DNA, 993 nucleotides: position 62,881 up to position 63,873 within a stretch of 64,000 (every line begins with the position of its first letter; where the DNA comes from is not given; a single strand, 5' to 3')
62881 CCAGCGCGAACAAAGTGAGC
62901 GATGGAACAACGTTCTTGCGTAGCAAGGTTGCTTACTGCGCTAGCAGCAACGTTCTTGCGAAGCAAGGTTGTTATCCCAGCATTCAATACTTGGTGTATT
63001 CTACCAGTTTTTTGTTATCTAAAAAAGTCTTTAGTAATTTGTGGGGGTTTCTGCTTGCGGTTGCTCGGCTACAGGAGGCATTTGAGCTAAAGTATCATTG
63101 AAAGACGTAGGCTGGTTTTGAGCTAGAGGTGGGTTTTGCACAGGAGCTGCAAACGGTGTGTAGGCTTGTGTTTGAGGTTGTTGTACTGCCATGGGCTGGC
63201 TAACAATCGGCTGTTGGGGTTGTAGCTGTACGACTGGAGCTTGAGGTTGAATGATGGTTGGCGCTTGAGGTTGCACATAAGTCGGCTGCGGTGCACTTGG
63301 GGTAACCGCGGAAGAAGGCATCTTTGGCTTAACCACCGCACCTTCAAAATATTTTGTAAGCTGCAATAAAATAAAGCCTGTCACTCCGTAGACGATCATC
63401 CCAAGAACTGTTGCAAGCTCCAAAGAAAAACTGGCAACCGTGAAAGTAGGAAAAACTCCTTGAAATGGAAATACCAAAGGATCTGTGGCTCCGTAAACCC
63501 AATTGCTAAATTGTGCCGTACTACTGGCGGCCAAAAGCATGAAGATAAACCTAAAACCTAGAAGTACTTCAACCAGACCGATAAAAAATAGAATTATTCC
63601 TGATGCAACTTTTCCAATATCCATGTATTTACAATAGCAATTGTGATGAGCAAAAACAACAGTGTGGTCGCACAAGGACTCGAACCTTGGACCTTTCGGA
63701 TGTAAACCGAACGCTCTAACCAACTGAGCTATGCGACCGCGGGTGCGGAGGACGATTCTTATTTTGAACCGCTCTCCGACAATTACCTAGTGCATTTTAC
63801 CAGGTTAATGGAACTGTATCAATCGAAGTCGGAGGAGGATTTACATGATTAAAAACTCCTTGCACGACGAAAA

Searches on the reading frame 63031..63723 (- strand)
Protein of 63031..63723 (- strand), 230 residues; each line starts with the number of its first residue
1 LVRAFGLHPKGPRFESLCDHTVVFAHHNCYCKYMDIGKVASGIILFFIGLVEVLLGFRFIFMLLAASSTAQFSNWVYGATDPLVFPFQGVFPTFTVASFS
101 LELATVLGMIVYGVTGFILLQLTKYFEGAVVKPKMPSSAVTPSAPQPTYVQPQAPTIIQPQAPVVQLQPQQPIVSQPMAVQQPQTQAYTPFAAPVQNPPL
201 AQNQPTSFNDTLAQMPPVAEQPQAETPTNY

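Call 40: search_protein_families(library=pfam, proteins=[window:63031-63723:-], max_evalue=0.01)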
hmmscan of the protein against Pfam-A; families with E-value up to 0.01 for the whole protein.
window:63031-63723:- (230 aa): 1 family
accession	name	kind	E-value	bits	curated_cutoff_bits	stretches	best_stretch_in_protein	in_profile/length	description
PF02325.22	YGGT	-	0.00027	21.7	27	1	46-114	2-65/70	YGGT family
